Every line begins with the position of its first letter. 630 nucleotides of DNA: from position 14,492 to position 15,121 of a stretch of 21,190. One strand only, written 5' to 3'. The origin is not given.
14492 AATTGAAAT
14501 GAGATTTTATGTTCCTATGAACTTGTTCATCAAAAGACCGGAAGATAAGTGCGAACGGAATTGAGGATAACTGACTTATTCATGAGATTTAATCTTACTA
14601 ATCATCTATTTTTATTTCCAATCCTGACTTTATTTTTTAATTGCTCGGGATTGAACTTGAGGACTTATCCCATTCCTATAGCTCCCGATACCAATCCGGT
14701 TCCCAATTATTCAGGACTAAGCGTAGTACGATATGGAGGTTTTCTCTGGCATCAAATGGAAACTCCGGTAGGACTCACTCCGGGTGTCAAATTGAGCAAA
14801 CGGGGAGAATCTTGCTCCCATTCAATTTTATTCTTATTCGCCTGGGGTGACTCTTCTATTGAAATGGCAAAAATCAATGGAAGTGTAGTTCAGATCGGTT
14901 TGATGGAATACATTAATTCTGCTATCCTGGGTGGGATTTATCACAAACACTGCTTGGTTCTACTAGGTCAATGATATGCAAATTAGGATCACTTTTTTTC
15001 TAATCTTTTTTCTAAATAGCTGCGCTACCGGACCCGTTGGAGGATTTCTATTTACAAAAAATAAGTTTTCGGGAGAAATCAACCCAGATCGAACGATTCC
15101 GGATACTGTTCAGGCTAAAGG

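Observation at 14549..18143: Cluster of lineage-specific surface-protein paralogs downstream of the array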

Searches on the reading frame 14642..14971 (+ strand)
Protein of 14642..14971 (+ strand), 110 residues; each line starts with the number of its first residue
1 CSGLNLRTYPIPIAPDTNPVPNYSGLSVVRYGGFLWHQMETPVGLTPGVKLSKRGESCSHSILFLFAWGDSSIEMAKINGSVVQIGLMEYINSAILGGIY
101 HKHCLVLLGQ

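Call 24: search_solved_structures(query=A2, max_evalue=10)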
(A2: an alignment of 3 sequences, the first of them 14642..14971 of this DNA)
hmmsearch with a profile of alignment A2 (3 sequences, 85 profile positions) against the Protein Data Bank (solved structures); distinct sequences matched with E-value up to 10: 1.
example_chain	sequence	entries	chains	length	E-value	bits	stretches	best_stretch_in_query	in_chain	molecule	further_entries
2i2l_A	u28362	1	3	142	0.53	13.9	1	40-76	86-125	YopX protein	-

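Call 34: predict_structure(alignment_id=A2)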
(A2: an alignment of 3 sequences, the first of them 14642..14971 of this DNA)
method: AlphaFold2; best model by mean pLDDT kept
length: 110 residues; sequences in the alignment: 3
mean_pLDDT: 45.6   pTM: 0.33
mean pLDDT of the five models: 45.6, 44.2, 44.2, 43.1, 41.3
residues with pLDDT >= 90: 0; 70-90: 0; 50-70: 36; < 50: 74
segments of 3 or more residues with pLDDT < 50: 1-37, 67-94
pLDDT, mean of each block of 10 residues (from residue 1): 34 41 41 47 48 56 51 34 37 51 61
secondary structure, 60 per line:
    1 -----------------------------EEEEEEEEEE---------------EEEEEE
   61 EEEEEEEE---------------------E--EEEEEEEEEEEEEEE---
elements in order: E30-39 E55-68 E93-107

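Call 35: search_protein_representatives(alignment_id=A2)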
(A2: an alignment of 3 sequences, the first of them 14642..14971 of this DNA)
Query: 3 sequences, 85 profile positions. Proteins with E-value up to 0.001 (for the whole library): 1108; up to 1e-10: 134; up to 1e-30: 1. The best 150 are listed.
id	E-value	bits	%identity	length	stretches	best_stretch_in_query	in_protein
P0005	9.6e-33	128.4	-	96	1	1-85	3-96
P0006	2.8e-22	94.9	-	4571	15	20-57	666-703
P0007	4.4e-19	84.6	-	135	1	3-84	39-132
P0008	4.5e-19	84.6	-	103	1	1-85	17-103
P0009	5.2e-18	81.2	-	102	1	6-85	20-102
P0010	1.7e-17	79.6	-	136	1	6-84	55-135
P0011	2.0e-17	79.3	-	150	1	2-84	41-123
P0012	3.8e-17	78.4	-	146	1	7-85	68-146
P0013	5.3e-17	78.0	-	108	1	1-85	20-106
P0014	1.3e-16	76.8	-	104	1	1-85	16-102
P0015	1.7e-16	76.3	-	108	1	1-85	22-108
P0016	1.9e-16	76.2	-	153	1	6-84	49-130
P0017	4.4e-16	75.0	-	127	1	6-84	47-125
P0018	5.0e-16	74.9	-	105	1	1-84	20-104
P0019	7.3e-16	74.3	-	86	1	4-84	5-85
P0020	1.1e-15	73.8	-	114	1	1-85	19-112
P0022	1.7e-15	73.2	-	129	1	6-84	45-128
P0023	1.8e-15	73.1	-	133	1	2-85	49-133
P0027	5.0e-15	71.7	-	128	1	6-85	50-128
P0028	6.0e-15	71.4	-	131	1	7-85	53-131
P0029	7.0e-15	71.2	-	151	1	6-84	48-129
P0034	1.5e-14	70.1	-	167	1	6-84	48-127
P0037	1.9e-14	69.8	-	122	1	4-85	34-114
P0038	2.8e-14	69.2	-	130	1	6-84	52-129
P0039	2.9e-14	69.2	-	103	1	1-84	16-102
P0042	4.6e-14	68.6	-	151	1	6-84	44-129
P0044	5.5e-14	68.3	-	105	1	1-85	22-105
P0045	6.8e-14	68.0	-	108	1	1-84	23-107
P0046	9.6e-14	67.5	-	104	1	3-84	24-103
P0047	1.3e-13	67.2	-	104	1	1-84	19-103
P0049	1.4e-13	67.0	-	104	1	3-85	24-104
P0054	3.5e-13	65.7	-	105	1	3-85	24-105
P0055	3.5e-13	65.7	-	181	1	1-84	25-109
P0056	5.3e-13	65.2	-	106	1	3-85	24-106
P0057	5.7e-13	65.1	-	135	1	24-84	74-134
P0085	1.1e-11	61.0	-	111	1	1-85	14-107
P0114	3.9e-11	59.2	-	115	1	1-85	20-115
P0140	1.1e-10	57.7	-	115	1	2-85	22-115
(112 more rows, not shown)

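Call 41: find_encoding_contigs(protein=P0085, flank=6000, max_places=2)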
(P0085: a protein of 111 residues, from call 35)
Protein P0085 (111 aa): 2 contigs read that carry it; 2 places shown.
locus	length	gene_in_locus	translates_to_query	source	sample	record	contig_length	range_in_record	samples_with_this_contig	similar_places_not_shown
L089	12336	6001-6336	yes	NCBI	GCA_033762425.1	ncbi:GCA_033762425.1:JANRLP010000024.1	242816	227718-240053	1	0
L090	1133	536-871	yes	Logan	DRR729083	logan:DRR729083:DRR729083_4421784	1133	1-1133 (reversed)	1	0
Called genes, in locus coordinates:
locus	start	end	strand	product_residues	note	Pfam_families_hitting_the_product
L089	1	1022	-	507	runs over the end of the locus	PF13541:ChlI, PF01078:Mg_chelatase, PF00158:Sigma54_activat (faint), PF07728:AAA_5 (faint), PF00493:MCM, PF13335:Mg_chelatase_C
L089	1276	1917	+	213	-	PF13489:Methyltransf_23 (weak), PF13847:Methyltransf_31 (weak)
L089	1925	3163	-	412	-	PF03616:Glt_symporter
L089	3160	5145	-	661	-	PF04551:GcpE, PF26540:GcpE_C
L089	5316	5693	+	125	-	PF13146:TRL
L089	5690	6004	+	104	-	PF13146:TRL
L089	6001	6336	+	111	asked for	PF13146:TRL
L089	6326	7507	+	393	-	-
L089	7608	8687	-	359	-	PF00155:Aminotran_1_2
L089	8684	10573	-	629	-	PF00561:Abhydrolase_1, PF12146:Hydrolase_4, PF12697:Abhydrolase_6 (weak)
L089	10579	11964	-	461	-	-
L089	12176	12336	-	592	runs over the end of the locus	PF00512:HisKA, PF02518:HATPase_c, PF00072:Response_reg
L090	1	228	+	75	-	?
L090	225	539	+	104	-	PF13146:TRL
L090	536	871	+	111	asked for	PF13146:TRL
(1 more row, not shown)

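Call 43: find_encoding_contigs(protein=P0020, flank=6000, max_places=2)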
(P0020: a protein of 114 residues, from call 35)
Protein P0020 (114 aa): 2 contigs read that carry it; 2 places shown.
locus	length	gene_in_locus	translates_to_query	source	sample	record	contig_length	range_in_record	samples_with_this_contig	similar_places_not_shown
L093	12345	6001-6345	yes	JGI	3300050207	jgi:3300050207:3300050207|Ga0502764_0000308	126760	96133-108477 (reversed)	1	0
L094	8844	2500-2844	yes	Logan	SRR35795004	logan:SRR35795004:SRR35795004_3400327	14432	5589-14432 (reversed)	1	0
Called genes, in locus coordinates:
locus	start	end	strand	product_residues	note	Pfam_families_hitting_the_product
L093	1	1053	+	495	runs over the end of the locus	PF00370:FGGY_N, PF02782:FGGY_C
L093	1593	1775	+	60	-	-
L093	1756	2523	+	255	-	PF13205:Big_5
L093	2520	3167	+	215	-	-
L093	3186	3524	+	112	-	-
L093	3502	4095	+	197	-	-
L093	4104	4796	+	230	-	-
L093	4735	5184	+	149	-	PF05345:He_PIG (weak)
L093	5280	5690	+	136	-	PF13146:TRL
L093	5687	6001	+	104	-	PF13146:TRL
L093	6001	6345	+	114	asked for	PF13146:TRL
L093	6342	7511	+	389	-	-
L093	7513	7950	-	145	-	PF12893:Lumazine_bd_2, PF14534:DUF4440 (faint)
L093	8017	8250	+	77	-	-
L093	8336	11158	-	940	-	-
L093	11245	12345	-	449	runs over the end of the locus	PF00072:Response_reg, PF00989:PAS (faint), PF08447:PAS_3, PF13426:PAS_9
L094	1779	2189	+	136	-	PF13146:TRL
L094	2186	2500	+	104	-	PF13146:TRL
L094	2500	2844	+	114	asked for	PF13146:TRL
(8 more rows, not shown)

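Call 48: list_cluster_members(proteins=[P0028, P0017, P0007, P0011, P0014, P0013, P0008, P0140, P0114, P0046])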
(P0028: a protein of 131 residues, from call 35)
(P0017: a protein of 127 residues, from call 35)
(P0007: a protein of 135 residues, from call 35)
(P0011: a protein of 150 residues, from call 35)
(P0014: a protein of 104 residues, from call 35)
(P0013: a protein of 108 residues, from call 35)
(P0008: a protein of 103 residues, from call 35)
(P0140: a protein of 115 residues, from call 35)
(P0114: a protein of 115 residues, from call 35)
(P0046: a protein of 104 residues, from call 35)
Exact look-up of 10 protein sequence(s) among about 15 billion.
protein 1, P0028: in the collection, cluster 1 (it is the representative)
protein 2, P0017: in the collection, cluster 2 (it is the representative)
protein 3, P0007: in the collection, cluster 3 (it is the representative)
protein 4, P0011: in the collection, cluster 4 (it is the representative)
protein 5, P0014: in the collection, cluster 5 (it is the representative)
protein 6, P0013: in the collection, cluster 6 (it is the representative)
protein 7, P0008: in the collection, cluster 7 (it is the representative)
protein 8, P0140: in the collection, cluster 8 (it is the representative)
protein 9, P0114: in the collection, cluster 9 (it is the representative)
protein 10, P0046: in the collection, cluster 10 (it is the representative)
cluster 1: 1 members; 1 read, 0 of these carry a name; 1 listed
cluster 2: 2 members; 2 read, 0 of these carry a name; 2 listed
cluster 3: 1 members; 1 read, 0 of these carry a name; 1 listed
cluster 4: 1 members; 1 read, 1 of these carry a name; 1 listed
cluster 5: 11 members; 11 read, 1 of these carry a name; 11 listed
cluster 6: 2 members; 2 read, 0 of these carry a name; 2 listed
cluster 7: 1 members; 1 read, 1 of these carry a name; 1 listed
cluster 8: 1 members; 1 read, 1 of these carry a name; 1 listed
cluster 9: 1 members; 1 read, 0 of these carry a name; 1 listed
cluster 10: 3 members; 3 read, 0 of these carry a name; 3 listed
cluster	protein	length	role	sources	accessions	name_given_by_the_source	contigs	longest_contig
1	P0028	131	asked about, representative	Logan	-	-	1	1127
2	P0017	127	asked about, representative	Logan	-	-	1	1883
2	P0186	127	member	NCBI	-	-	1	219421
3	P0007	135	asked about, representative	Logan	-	-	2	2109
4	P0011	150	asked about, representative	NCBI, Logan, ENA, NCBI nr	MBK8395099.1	MAG: TRL-like family protein [Leptospiraceae bacterium] | TRL-like family protein [Leptospiraceae bacterium]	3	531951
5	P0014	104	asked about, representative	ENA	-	-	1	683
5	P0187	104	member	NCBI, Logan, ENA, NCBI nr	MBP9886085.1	MAG: TRL-like family protein [Leptospiraceae bacterium] | TRL-like family protein [Leptospiraceae bacterium]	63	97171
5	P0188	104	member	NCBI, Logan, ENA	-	-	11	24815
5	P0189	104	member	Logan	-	-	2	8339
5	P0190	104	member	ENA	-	-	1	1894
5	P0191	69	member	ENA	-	-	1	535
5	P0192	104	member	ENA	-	-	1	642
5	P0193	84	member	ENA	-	-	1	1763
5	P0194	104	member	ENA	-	-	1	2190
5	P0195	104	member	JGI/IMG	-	-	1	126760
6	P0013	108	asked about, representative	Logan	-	-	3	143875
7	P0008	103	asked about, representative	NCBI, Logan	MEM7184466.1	MAG: TRL-like family protein [Spirochaetota bacterium]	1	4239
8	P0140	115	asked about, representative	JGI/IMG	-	hypothetical protein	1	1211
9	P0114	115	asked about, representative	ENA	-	-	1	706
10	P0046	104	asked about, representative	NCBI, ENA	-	-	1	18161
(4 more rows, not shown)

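Call 78: list_cluster_members(proteins=[P0039, P0044, P0045, P0047, P0049, P0054, P0055, P0056, P0037, P0057])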
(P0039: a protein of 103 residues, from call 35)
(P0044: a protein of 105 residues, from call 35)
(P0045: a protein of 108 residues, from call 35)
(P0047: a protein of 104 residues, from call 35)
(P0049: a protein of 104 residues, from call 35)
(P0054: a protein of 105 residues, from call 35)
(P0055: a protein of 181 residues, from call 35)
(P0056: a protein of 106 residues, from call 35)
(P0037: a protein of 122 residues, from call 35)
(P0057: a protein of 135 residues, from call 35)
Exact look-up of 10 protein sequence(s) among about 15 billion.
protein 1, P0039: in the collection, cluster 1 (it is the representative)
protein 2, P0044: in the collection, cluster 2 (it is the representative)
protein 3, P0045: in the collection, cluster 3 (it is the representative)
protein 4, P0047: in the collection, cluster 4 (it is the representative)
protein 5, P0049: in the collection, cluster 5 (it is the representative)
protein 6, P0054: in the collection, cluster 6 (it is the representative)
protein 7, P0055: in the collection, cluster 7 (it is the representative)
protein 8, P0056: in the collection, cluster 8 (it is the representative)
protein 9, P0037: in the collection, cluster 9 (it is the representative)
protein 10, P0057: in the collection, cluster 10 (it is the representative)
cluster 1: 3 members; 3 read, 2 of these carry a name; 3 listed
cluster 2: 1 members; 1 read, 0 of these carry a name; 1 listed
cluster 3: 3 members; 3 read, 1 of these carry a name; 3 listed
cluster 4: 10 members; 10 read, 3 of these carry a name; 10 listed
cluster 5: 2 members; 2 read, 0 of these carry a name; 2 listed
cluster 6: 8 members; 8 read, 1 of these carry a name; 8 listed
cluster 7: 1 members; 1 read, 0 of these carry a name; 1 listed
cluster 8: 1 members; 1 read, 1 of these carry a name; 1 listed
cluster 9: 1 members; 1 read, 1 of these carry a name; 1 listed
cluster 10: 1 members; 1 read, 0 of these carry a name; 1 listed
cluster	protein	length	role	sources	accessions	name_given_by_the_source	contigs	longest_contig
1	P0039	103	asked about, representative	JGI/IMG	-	hypothetical protein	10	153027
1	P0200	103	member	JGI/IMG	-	hypothetical protein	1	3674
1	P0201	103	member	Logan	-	-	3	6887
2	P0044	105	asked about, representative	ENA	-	-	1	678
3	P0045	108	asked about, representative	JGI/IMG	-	hypothetical protein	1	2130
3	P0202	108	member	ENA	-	-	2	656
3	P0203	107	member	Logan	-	-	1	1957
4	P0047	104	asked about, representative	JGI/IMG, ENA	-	hypothetical protein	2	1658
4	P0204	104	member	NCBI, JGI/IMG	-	hypothetical protein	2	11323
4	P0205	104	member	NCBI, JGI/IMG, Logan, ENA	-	hypothetical protein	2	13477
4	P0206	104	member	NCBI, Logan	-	-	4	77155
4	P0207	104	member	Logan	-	-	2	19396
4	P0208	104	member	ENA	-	-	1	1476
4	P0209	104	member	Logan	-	-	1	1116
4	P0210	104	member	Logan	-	-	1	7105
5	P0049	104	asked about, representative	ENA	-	-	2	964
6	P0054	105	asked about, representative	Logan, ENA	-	-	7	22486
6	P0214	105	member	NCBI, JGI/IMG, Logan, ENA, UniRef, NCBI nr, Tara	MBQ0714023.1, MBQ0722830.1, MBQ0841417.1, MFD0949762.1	TRL-like family protein [Paraperlucidibaca wandonensis] | hypothetical protein | TRL-like family protein n=1 Tax=Paraperlucidibaca wandonensis TaxID=1268273 ...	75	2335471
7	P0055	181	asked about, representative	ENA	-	-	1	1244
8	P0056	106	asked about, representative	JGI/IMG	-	hypothetical protein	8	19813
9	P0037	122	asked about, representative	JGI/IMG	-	TRL-like protein family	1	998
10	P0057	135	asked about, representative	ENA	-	-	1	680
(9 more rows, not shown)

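Call 82: find_encoding_contigs(protein=P0214, flank=4000, max_places=2)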
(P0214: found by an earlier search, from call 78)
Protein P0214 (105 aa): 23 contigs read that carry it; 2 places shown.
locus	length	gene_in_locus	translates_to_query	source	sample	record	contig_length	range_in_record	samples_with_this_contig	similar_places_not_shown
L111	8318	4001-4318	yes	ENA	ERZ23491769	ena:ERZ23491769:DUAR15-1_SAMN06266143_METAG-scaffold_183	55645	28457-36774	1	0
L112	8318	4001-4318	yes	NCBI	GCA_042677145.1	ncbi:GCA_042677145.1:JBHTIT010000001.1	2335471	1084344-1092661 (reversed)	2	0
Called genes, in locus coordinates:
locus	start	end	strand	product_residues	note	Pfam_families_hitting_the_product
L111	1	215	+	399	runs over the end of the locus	PF00364:Biotin_lipoyl, PF02817:E3_binding, PF00198:2-oxoacid_dh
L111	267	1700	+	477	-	PF00890:FAD_binding_2 (faint), PF01134:GIDA (weak), PF01262:AlaDh_PNT_C (faint), PF07992:Pyr_redox_2, PF12831:FAD_oxidored (weak), PF13738:Pyr_redox_3 (weak), PF00070:Pyr_redox, PF02852:Pyr_redox_dim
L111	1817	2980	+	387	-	PF08442:ATP-grasp_2, PF13549:ATP-grasp_5, PF24948:Citrate_synth_N, PF00549:Ligase_CoA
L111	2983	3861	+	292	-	PF02629:CoA_binding, PF13607:Succ_CoA_lig, PF00549:Ligase_CoA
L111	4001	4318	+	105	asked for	PF13146:TRL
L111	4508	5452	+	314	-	PF00561:Abhydrolase_1, PF12146:Hydrolase_4, PF12697:Abhydrolase_6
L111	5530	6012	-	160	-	PF00254:FKBP_C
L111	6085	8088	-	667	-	PF25225:DUF7843, PF13387:Lnb_N, PF25224:DUF7842, PF25222:DUF7840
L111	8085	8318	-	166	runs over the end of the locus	PF11220:DUF3015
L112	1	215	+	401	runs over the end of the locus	-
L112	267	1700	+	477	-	PF00890:FAD_binding_2 (weak), PF01134:GIDA (weak), PF01262:AlaDh_PNT_C (faint), PF07992:Pyr_redox_2, PF12831:FAD_oxidored (weak), PF13738:Pyr_redox_3 (weak), PF00070:Pyr_redox, PF02852:Pyr_redox_dim, +2 more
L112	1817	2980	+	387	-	PF08442:ATP-grasp_2, PF13549:ATP-grasp_5, PF24948:Citrate_synth_N, PF00549:Ligase_CoA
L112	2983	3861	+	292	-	PF02629:CoA_binding, PF13607:Succ_CoA_lig, PF00549:Ligase_CoA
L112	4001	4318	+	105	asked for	PF13146:TRL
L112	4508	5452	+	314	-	PF00561:Abhydrolase_1, PF12146:Hydrolase_4, PF12697:Abhydrolase_6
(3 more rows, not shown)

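Call 83: find_encoding_contigs(protein=P0013, flank=5000, max_places=2)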
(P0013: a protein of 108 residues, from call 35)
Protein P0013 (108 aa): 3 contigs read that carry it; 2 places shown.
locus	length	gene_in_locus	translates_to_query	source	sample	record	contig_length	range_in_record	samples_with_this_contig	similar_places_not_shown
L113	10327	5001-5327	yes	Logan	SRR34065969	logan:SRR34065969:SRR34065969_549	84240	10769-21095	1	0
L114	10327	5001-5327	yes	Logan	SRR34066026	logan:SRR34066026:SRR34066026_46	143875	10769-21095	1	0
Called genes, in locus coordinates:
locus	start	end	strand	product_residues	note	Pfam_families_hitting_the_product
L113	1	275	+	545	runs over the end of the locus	PF00092:VWA, PF13519:VWA_2, PF13768:VWA_3, PF01740:STAS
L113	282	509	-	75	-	PF02229:PC4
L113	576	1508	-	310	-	PF00175:NAD_binding_1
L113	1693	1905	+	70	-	-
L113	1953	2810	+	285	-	PF13472:Lipase_GDSL_2 (faint)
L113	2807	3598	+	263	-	-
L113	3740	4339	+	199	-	-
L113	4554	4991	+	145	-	PF13146:TRL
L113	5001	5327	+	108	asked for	PF13146:TRL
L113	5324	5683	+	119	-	PF13146:TRL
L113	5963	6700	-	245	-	-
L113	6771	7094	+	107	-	PF13146:TRL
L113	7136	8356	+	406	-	PF13387:Lnb_N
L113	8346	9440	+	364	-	-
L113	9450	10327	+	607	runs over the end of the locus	PF01266:DAO (faint), PF01593:Amino_oxidase, PF12831:FAD_oxidored (faint), PF13450:NAD_binding_8, PF01593:Amino_oxidase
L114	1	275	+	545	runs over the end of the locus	PF00092:VWA, PF13519:VWA_2, PF13768:VWA_3, PF01740:STAS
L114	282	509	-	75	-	PF02229:PC4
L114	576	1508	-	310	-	PF00175:NAD_binding_1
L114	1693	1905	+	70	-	-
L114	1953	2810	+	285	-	-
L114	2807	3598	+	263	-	-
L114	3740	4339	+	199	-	-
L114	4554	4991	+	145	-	PF13146:TRL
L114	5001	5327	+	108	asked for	PF13146:TRL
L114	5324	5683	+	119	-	PF13146:TRL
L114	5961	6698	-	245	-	-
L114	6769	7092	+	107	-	PF13146:TRL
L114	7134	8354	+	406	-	PF13387:Lnb_N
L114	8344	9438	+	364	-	-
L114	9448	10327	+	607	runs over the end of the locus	PF01266:DAO (faint), PF01593:Amino_oxidase, PF12831:FAD_oxidored (faint), PF13450:NAD_binding_8, PF01593:Amino_oxidase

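Call 92: search_protein_families(library=ncbifam, proteins=[L089:5316-5690:+, L093:5280-5687:+, L114:4554-4988:+, L114:5001-5324:+, L114:5324-5680:+, L114:6769-7089:+], max_evalue=0.001)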
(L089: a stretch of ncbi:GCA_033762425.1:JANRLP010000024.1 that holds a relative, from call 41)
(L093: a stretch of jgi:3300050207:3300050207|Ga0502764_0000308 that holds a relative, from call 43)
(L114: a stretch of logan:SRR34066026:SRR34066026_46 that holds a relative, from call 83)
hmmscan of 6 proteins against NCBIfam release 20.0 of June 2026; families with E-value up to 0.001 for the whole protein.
L089:5316-5690:+ (125 aa): 1 family
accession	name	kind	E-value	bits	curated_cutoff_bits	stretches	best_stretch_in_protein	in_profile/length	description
NF047877.1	Lsa14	equivalog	2.3e-25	89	120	1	17-124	1-110/110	adhesin Lsa14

L093:5280-5687:+ (136 aa): 1 family
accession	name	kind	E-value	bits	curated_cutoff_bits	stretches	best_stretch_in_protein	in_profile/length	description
NF047877.1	Lsa14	equivalog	9.8e-27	93.5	120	1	26-133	1-110/110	adhesin Lsa14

L114:4554-4988:+ (145 aa): 1 family
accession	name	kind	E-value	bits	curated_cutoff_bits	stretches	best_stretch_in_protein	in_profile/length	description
NF047877.1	Lsa14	equivalog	8.4e-43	145.2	120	1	22-130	1-110/110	adhesin Lsa14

L114:5001-5324:+ (108 aa): 1 family
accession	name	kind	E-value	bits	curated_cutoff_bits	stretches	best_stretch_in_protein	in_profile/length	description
NF047877.1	Lsa14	equivalog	2.9e-17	63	120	1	26-105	32-110/110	adhesin Lsa14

L114:5324-5680:+ (119 aa): 1 family
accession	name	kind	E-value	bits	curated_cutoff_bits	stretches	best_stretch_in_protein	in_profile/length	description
NF047877.1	Lsa14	equivalog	8.7e-10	38.9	120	1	44-118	39-110/110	adhesin Lsa14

L114:6769-7089:+ (107 aa): 1 family
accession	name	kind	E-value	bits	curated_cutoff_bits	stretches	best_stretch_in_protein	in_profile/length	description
NF047877.1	Lsa14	equivalog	4.8e-13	49.4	120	1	29-106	33-110/110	adhesin Lsa14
